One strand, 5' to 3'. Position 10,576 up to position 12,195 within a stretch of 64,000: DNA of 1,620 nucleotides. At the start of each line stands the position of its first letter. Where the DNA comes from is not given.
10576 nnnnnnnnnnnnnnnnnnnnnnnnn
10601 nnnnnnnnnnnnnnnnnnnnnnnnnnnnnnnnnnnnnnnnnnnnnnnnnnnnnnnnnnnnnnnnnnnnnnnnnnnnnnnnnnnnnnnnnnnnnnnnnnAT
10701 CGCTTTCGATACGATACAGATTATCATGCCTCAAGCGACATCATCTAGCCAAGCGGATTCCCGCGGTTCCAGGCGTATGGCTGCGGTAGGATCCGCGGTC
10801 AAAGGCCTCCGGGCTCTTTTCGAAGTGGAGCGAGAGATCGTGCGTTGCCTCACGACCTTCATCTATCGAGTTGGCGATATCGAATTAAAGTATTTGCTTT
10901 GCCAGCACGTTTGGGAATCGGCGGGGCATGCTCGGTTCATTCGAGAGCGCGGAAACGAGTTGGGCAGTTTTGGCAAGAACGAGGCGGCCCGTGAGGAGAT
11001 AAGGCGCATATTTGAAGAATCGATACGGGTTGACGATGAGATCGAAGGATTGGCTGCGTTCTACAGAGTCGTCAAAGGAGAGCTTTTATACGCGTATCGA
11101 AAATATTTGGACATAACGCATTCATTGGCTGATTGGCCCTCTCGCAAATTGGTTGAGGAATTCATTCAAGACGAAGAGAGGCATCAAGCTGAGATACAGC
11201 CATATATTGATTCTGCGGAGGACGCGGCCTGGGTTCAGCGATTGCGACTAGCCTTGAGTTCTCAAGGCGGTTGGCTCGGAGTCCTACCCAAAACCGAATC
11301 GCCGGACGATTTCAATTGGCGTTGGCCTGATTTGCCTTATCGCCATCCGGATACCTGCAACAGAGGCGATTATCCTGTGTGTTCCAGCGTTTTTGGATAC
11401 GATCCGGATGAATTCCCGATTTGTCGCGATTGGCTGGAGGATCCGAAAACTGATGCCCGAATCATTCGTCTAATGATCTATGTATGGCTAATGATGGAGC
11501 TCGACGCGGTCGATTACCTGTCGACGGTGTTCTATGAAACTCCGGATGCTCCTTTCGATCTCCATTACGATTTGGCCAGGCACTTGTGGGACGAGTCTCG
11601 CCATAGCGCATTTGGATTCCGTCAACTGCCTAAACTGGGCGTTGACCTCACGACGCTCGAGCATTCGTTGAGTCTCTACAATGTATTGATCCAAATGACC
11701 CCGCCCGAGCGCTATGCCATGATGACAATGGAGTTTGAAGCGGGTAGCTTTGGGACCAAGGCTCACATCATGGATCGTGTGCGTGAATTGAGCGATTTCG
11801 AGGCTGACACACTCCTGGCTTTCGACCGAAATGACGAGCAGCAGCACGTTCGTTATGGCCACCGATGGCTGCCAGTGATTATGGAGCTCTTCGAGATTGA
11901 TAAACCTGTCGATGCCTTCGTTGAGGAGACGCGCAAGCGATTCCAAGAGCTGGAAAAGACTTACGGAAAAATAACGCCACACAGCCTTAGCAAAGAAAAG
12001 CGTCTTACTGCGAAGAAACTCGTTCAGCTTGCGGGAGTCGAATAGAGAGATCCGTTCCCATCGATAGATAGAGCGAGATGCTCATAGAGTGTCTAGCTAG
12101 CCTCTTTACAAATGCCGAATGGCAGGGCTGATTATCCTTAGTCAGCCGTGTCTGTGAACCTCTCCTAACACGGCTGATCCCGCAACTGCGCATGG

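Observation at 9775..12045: PhyH-type dioxygenase paired with a protein carrying two ferritin-like di-iron modules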

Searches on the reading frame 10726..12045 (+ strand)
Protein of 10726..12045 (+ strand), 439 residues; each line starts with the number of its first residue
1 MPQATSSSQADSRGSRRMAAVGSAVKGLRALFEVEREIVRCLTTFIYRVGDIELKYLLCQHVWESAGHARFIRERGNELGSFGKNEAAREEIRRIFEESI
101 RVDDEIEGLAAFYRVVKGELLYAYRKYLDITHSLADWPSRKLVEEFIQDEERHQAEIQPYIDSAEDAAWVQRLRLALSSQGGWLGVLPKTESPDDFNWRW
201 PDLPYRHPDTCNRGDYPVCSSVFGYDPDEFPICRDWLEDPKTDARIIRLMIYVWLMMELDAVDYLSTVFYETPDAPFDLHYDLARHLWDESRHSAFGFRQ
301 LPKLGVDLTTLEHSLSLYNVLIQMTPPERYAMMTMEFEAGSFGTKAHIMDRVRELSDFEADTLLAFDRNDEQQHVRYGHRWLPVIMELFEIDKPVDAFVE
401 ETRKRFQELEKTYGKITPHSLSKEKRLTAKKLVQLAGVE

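Call 3: search_protein_families(library=pfam, proteins=[window:10726-12045:+], max_evalue=0.01)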
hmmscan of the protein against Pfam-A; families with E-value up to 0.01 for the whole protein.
window:10726-12045:+ (439 aa): 2 families
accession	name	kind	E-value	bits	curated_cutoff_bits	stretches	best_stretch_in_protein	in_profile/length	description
PF04305.20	DUF455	-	2.2e-15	57.4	34.3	1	256-408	72-225/247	Protein of unknown function (DUF455)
PF00210.30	Ferritin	-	0.00069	20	24.5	1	53-163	32-138/142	Ferritin-like domain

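Call 4: search_protein_families(library=ncbifam, proteins=[window:10726-12045:+], max_evalue=0.01)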
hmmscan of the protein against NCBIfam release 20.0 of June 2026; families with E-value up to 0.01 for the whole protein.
window:10726-12045:+ (439 aa): 0 families

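Call 5: find_homologous_proteins(query=window:10726-12045:+)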
Query window:10726-12045:+ (439 aa): 564 proteins with E <= 0.001 among 7327 candidates; the best 120 are listed.
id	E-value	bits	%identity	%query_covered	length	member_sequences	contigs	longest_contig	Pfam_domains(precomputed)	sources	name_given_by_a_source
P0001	1.8e-263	892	86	100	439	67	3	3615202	PF04305.21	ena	-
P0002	2.5e-254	862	86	96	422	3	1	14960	PF04305.21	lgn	-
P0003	4.9e-210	716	71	99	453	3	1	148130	PF04305.21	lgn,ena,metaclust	metaclust:\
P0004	1.2e-209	715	72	100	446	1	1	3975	PF04305.21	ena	-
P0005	4.0e-206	703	70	100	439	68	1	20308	PF04305.21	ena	-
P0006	5.1e-206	703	73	93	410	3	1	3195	PF04305.21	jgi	-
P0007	3.1e-202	690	67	100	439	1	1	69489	PF04305.21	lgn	-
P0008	1.1e-201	688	70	96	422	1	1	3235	PF04305.21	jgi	jgi:rubrerythrin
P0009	4.4e-201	687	68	98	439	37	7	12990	PF04305.21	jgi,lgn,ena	jgi:hypothetical protein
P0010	4.7e-201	686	69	96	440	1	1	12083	PF04305.21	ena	-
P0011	1.1e-200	685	70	96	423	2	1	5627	PF04305.21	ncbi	-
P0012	1.8e-200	684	67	99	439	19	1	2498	PF04305.21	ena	-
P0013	6.8e-200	683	69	96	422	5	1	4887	PF04305.21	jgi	jgi:rubrerythrin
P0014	9.3e-200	682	70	96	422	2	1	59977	PF04305.21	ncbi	-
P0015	1.0e-199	682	67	100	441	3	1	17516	PF04305.21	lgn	-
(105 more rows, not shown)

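Call 6: search_solved_structures(query=window:10726-12045:+, max_evalue=10, show_alignments=3)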
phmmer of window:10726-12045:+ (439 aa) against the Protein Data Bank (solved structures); distinct sequences matched with E-value up to 10: 0.

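Call 7: find_related_loci(query=window:10726-12045:+, collection=genome_contigs, flank=8000)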
Query window:10726-12045:+ (439 aa) in genome_contigs; peptide patterns used: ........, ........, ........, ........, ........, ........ (x = any residue, [..] = any of these).
240 stretches matched a pattern; 194 encode a relative of the query (tblastn E <= 1e-3); the best 80 are kept; 80 distinct loci.
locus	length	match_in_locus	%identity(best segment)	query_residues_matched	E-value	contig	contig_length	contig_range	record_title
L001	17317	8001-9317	93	1-439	0e+0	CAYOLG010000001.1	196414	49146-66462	MAG TPA_asm: uncultured Opitutaceae bacterium isolate SRP134809_co1_176 genome assembly, contig: NODE_35_length_196414_c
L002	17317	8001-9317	86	1-439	0e+0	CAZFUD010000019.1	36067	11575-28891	MAG TPA_asm: uncultured Opitutaceae bacterium isolate SRP077602_co4_676 genome assembly, contig: NODE_1782_length_36067_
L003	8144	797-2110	69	1-438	0e+0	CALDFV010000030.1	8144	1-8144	MAG: uncultured Opitutaceae bacterium isolate S1_Bin_Bin_254_1 genome assembly, contig: c_000003601886, whole genome sho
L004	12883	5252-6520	70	17-439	0e+0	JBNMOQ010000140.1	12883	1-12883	MAG: Candidatus Pelagisphaera sp. isolate 3300054698_11 Ga0535670_0009516, whole genome shotgun sequence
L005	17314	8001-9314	70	1-438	0e+0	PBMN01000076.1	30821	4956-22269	MAG: Opitutaceae bacterium isolate SP211 MHASMcontig_118402, whole genome shotgun sequence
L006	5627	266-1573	69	2-439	0e+0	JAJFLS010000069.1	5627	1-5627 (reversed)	MAG: Opitutales bacterium isolate OFTM265 OFTM265_68, whole genome shotgun sequence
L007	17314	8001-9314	68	1-438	0e+0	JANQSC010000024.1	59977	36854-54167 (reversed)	MAG: Opitutaceae bacterium isolate IP29b_bin.87 k99_62049, whole genome shotgun sequence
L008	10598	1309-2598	68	8-438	0e+0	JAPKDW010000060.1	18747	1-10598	MAG: Opitutaceae bacterium isolate ANT-100 NODE_2285_length_18747_cov_5.395677, whole genome shotgun sequence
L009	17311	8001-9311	68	7-439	0e+0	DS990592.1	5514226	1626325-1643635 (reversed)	Verrucomicrobiae bacterium DG1235 scf_1104243000192 genomic scaffold, whole genome shotgun sequence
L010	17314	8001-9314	68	1-438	0e+0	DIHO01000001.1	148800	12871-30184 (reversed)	MAG TPA_asm: Opitutales bacterium UBA5694 UBA5694_contig_11676, whole genome shotgun sequence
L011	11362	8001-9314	66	1-438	0e+0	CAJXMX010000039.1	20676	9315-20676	MAG TPA_asm: uncultured Opitutales bacterium isolate SRR6201619_bin.15_MetaBAT_v2.12.1_MAG genome assembly, contig: NODE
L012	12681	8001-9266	68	17-438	0e+0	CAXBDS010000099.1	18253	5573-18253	MAG TPA_asm: uncultured Opitutaceae bacterium isolate ERR2762106_concoct_147 genome assembly, contig: ERZ3422020.3532, w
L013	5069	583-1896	66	1-438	0e+0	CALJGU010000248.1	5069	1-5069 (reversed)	MAG: uncultured Opitutales bacterium isolate S4_Bin_Bin_94_1 genome assembly, contig: c_000002228934, whole genome shotg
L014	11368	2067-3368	68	7-436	0e+0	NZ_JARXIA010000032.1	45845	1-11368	Pelagicoccus sp. SDUM812005 scaffold_32_length=45846, whole genome shotgun sequence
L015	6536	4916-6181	68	14-435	0e+0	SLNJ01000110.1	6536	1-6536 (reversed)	MAG: Opitutales bacterium isolate CSSed165cm_401 CSSed16-5cm-55386, whole genome shotgun sequence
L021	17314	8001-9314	66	5-438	0e+0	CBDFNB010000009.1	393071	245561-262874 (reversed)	MAG: Lacunisphaera sp. isolate 8cf5f200-74bc-4e7b-a296-39d2874c825b genome assembly, contig: contig_9, whole genome shot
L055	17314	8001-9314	63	2-439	0e+0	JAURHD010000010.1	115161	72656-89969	MAG: Cephaloticoccus sp. isolate SFB_649D_100_90 NODE_10_length_115161_cov_5.784479, whole genome shotgun sequence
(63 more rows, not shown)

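Call 19: search_protein_representatives(protein=window:10726-12045:+)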
Query: 439 residues. Proteins with E-value up to 0.001 (for the whole library): 530; up to 1e-10: 179; up to 1e-30: 23. The best 150 are listed.
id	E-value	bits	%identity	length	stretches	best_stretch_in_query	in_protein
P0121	7.2e-118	410.6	46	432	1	14-436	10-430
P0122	1.5e-103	363.4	46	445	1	10-408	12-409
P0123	3.6e-99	349.0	43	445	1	17-436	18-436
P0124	2.4e-78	280.4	70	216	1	176-347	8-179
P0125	5.5e-67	242.9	55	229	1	5-210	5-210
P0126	6.9e-64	232.7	65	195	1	54-230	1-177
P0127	5.3e-61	223.2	60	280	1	15-186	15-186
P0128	3.1e-59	217.4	60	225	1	109-274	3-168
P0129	1.5e-56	208.5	36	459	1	29-390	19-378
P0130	5.9e-55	203.2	53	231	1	18-199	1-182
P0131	6.6e-52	193.2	33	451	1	15-433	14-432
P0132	9.3e-52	192.7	51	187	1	8-181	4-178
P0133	5.5e-51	190.2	69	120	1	180-297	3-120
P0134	1.9e-49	185.1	58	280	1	15-168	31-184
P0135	1.1e-48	182.6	58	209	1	18-173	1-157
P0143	1.1e-31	126.5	34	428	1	15-387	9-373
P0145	6.9e-30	120.6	28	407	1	24-404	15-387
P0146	2.0e-29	119.1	28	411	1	23-415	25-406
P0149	1.0e-28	116.8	29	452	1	25-414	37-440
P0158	1.2e-26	110.0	26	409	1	34-405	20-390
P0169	3.7e-24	101.8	27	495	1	18-390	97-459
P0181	2.9e-21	92.2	30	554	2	274-401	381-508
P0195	1.0e-19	87.1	31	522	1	29-383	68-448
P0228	5.4e-16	74.9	28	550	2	259-385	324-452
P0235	1.5e-15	73.4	27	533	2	46-183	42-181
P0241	9.9e-15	70.7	32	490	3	248-311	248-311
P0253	5.4e-14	68.3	30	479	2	30-184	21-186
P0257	7.4e-14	67.8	28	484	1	48-386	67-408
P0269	7.5e-13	64.5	29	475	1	52-340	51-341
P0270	7.9e-13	64.4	27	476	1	32-384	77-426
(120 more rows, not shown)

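Call 20: list_cluster_members(proteins=[P0121, P0122, P0123, P0129, P0131, P0143, P0145, P0146, P0149, P0158])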
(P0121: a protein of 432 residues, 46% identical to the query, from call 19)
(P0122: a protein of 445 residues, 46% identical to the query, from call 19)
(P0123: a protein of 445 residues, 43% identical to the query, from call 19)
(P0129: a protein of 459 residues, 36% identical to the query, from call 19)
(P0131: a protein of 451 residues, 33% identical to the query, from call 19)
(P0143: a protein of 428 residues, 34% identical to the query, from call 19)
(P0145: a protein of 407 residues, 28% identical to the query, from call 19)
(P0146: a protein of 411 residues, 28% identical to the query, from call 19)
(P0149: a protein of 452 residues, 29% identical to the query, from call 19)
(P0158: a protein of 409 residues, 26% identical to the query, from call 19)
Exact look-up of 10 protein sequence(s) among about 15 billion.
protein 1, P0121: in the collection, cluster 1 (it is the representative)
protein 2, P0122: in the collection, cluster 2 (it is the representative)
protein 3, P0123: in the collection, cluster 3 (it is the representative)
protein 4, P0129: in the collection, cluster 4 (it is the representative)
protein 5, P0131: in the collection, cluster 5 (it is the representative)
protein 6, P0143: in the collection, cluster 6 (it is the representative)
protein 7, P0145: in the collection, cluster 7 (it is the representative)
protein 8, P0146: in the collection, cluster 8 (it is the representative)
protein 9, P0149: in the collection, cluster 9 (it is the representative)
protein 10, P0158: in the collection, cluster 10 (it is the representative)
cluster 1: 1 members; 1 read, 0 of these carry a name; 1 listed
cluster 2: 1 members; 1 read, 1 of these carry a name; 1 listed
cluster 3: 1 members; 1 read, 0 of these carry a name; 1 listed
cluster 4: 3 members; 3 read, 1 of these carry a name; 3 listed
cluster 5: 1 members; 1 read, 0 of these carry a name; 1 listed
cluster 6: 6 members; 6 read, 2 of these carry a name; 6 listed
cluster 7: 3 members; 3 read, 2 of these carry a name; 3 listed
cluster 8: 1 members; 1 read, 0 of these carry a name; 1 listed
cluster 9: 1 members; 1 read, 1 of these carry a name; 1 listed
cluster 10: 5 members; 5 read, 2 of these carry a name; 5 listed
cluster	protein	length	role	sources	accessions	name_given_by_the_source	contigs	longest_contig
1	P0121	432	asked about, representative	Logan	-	-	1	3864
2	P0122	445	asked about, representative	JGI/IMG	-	uncharacterized ferritin-like protein (DUF455 family)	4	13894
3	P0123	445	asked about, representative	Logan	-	-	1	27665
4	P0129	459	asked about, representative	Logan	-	-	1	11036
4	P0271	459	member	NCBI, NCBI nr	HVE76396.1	MAG TPA: DUF455 family protein [Actinomycetota bacterium] | DUF455 family protein [Actinomycetota bacterium]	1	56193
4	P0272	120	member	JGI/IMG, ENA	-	-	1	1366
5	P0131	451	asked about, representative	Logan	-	-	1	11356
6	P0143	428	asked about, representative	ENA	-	-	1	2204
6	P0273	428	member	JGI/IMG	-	uncharacterized ferritin-like protein (DUF455 family)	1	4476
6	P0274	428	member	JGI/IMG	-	uncharacterized ferritin-like protein (DUF455 family)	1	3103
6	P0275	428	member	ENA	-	-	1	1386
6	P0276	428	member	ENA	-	-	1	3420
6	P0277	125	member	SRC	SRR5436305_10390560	-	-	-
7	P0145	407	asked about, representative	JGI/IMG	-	hypothetical protein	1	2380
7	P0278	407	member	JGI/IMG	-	hypothetical protein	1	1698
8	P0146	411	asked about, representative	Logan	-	-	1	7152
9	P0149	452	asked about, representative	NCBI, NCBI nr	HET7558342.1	MAG TPA: DUF455 family protein [Limnochordia bacterium] | DUF455 family protein [Limnochordia bacterium]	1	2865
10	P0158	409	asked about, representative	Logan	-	-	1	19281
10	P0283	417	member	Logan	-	-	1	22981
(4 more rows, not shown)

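Call 21: find_encoding_contigs(protein=P0271, flank=8000, max_places=2)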
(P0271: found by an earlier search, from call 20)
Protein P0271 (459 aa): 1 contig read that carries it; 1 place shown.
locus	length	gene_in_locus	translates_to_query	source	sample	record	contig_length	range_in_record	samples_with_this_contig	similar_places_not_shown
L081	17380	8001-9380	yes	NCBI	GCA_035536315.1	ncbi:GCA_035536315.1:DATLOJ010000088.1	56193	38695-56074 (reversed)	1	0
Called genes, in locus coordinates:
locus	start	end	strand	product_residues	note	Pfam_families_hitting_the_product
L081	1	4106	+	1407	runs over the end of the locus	?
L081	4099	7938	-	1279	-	PF00211:Guanylate_cyc, PF13428:TPR_14 (faint), PF13191:AAA_16, PF13401:AAA_22 (weak), PF00515:TPR_1 (faint), PF13424:TPR_12, PF17874:TPR_MalT, PF13424:TPR_12, +8 more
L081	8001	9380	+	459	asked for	PF04305:DUF455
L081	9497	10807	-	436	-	-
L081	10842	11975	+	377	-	PF00144:Beta-lactamase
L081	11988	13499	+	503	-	PF22848:ASD1_dom, PF06964:Alpha-L-AF_C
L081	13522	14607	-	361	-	PF14486:DUF4432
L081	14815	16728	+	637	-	PF22848:ASD1_dom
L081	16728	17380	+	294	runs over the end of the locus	PF01073:3Beta_HSD, PF01370:Epimerase, PF02719:Polysacc_synt_2, PF04321:RmlD_sub_bind, PF13460:NAD_binding_10, PF16363:GDP_Man_Dehyd, PF07993:NAD_binding_4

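Call 22: find_encoding_contigs(protein=P0123, flank=8000, max_places=2)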
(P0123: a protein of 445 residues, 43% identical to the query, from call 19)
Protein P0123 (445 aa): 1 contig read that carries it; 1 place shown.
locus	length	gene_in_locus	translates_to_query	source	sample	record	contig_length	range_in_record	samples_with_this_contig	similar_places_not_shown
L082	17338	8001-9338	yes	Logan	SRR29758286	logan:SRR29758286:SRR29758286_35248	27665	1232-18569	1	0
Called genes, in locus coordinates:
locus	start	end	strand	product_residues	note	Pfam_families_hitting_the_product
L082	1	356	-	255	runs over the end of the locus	PF04909:Amidohydro_2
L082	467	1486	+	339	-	PF01370:Epimerase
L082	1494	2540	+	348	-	-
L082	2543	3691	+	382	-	PF04389:Peptidase_M28, PF01546:Peptidase_M20, PF07687:M20_dimer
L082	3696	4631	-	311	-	PF00480:ROK, PF02685:Glucokinase (faint)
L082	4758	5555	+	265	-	PF01261:AP_endonuc_2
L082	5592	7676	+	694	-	PF16216:GxGYxYP_N, PF20957:GxGYxYP_N_2nd, PF20958:GxGYxYP_N_3rd, PF14323:GxGYxYP_C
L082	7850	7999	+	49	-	-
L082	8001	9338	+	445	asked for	-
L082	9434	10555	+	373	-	PF01408:GFO_IDH_MocA, PF02894:GFO_IDH_MocA_C, PF22725:GFO_IDH_MocA_C3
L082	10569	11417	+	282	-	-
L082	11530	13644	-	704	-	PF00474:SSF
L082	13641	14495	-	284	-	PF14100:DUF6807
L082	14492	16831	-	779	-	PF17389:Bac_rhamnosid6H, PF22422:MGH1-like_GH (weak), PF17390:Bac_rhamnosid_C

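Call 24: search_protein_families(library=pfam, proteins=[L055:3551-5941:+, L055:9449-11509:+, L055:11520-12611:+, L055:12663-14435:+, L055:14383-15006:+, L055:15019-15915:+, L082:10569-11417:+, L082:1494-2540:+, L081:9497-10807:-, L021:1020-3488:-], max_evalue=0.01)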
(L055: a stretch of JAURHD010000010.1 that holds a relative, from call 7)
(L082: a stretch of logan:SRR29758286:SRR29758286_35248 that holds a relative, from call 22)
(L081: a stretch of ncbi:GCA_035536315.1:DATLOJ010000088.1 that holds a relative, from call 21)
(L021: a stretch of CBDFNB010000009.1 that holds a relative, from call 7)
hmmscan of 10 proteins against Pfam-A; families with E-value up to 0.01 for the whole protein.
L055:3551-5941:+ (796 aa): 0 families

L055:9449-11509:+ (686 aa): 1 family
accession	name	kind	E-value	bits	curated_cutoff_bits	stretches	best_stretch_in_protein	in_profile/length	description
PF00474.23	SSF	-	3.6e-43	148.4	22.8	1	221-622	1-404/406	Sodium:solute symporter family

L055:11520-12611:+ (363 aa): 3 families
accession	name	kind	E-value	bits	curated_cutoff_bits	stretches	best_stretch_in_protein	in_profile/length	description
PF22725.1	GFO_IDH_MocA_C3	-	7.5e-26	91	27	1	134-254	3-124/124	GFO/IDH/MocA C-terminal domain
PF01408.29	GFO_IDH_MocA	-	4.5e-24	85.9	24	1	5-119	2-115/120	Oxidoreductase family, NAD-binding Rossmann fold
PF02894.22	GFO_IDH_MocA_C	-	5.9e-20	72.4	22.9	1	136-338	1-217/218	Oxidoreductase family, C-terminal alpha/beta domain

L055:12663-14435:+ (590 aa): 10 families
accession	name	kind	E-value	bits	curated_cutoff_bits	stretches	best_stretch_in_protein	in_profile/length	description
PF00664.28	ABC_membrane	-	5.1e-36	125.2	28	1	28-295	5-274/274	ABC transporter transmembrane region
PF00005.33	ABC_tran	-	7.2e-35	121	25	1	359-507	2-137/137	ABC transporter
PF02463.25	SMC_N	-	3.2e-08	33.7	40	1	465-548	135-210/220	RecF/RecN/SMC N terminal domain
PF13191.12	AAA_16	-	9.2e-05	23.4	32.6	1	369-530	25-164/167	AAA ATPase domain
PF03193.22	RsgA_GTPase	-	0.00015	22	30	1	344-390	83-128/174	RsgA GTPase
PF13401.12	AAA_22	-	0.0013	19.5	27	0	369-520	6-104/130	AAA domain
PF13304.12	AAA_21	-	0.0014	19.2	27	0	372-389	3-20/304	AAA domain, putative AbiEii toxin, Type IV TA system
PF13555.12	AAA_29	-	0.0055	16.9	27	0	363-384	17-38/61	P-loop containing region of AAA domain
PF20720.3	nSTAND3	-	0.008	16.3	27.2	0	371-463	20-109/155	Novel STAND NTPase 3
PF01956.21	EMC3_TMCO1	-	0.0081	16.4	27.1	0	139-182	87-130/169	Integral membrane protein EMC3/TMCO1-like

L055:14383-15006:+ (207 aa): 0 families

L055:15019-15915:+ (298 aa): 0 families

L082:10569-11417:+ (282 aa): 0 families

L082:1494-2540:+ (348 aa): 1 family
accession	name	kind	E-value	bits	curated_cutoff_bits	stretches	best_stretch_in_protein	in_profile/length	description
PF00701.28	DHDPS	-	0.0003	20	22.1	1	12-212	5-193/289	Dihydrodipicolinate synthetase family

L081:9497-10807:- (436 aa): 2 families
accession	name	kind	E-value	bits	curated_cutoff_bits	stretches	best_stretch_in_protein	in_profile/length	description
PF05448.18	AXE1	-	0.0018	17.5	21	1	111-157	158-205/321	Acetyl xylan esterase (AXE1)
PF20434.5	BD-FAE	-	0.0023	17.9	26.8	0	125-238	86-207/215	BD-FAE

L021:1020-3488:- (822 aa): 0 families

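Call 31: find_encoding_contigs(protein=P0122, flank=7000, max_places=2)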
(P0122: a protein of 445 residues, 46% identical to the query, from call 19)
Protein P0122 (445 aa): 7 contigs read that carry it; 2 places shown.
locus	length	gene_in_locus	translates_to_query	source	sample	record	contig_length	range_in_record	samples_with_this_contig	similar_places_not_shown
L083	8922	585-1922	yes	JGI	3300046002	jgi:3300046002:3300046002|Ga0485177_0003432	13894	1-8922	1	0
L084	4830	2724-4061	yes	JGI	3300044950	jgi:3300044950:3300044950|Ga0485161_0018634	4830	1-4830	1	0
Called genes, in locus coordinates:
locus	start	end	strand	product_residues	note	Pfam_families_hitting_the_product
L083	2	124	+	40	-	?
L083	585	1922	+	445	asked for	PF04305:DUF455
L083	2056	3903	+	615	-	PF00916:Sulfate_transp, PF01740:STAS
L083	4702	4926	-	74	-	-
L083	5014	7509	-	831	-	PF08447:PAS_3, PF00989:PAS, PF08448:PAS_4, PF13426:PAS_9, PF08447:PAS_3, PF00512:HisKA, PF02518:HATPase_c, PF00072:Response_reg, +1 more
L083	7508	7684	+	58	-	-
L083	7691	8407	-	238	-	PF00730:HhH-GPD, PF00633:HHH (weak)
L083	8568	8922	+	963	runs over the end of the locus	PF02347:GDC-P, PF00266:Aminotran_5 (faint), PF02347:GDC-P (weak), PF21478:GcvP2_C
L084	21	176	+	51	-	-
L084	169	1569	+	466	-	PF01408:GFO_IDH_MocA, PF22725:GFO_IDH_MocA_C3, PF02894:GFO_IDH_MocA_C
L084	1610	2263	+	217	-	PF00754:F5_F8_type_C (weak), PF22633:F5_F8_type_C_2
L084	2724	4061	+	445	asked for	PF04305:DUF455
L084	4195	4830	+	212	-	?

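Call 32: find_encoding_contigs(protein=P0283, flank=7000, max_places=2)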
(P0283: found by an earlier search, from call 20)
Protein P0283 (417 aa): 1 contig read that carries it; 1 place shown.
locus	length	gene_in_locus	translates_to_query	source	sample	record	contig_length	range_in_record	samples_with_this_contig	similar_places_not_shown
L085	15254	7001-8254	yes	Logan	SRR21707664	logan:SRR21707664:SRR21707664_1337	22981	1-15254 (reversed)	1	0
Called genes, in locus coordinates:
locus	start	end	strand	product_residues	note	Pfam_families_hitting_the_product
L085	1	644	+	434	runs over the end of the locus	-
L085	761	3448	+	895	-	PF12256:TcdB_toxin_midN (faint), PF14783:BBS2_Mid (faint), PF01839:FG-GAP (faint), PF13517:FG-GAP_3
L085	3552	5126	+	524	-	PF00072:Response_reg, PF17853:GGDEF_2 (weak), PF00165:HTH_AraC (weak), PF12833:HTH_18, PF00165:HTH_AraC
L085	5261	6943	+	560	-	-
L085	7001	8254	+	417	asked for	PF04305:DUF455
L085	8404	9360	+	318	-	PF00528:BPD_transp_1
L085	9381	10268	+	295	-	-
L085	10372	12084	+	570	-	-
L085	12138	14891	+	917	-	PF06580:His_kinase, PF02518:HATPase_c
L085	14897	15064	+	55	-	-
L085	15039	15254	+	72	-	?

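Call 33: find_encoding_contigs(protein=P0131, flank=7000, max_places=2)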
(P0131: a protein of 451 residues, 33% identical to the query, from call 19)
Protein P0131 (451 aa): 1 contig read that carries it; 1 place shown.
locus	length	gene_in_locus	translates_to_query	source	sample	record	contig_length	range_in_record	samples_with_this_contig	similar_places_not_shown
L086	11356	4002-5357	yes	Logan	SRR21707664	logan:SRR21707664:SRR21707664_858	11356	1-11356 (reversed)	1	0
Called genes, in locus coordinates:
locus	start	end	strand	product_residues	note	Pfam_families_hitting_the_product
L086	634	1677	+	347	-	PF01408:GFO_IDH_MocA, PF03807:F420_oxidored, PF22725:GFO_IDH_MocA_C3, PF02894:GFO_IDH_MocA_C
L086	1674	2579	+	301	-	PF01261:AP_endonuc_2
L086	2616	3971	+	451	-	PF04305:DUF455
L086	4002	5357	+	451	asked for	PF04305:DUF455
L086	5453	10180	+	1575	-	PF12708:Pect-lyase_RHGA_epim, PF00754:F5_F8_type_C, PF22633:F5_F8_type_C_2, PF00754:F5_F8_type_C, PF22633:F5_F8_type_C_2, PF00754:F5_F8_type_C, PF22633:F5_F8_type_C_2, PF00754:F5_F8_type_C (weak), +1 more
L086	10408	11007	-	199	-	PF06042:NTP_transf_6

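Call 39: predict_structure(alignment_id=A3)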
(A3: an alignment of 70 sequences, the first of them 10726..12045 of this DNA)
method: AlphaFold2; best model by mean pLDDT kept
length: 439 residues; sequences in the alignment: 70
mean_pLDDT: 95.4   pTM: 0.93
mean pLDDT of the five models: 95.4, 95.0, 95.0, 94.9, 94.7
residues with pLDDT >= 90: 408; 70-90: 16; 50-70: 7; < 50: 8
segments of 3 or more residues with pLDDT < 50: 1-3, 6-8
pLDDT, mean of each block of 10 residues (from residue 1): 48 73 95 98 98 99 99 94 88 97 96 98 98 96 98 98 88 96 97 94 96 98 98 97 98 98 98 98 99 98 98 98 98 98 97 98 98 98 98 98 98 97 98 95
secondary structure, 60 per line:
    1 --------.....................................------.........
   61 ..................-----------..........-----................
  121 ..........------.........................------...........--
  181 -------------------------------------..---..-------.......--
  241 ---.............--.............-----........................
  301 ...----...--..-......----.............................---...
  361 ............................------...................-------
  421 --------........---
elements in order: H9-45 H52-78 H90-99 H105-130 H137-161 H168-178 H234-238 H244-256 H259-271 H277-303 H316-321 H326-354 H358-388 H395-413 H429-436
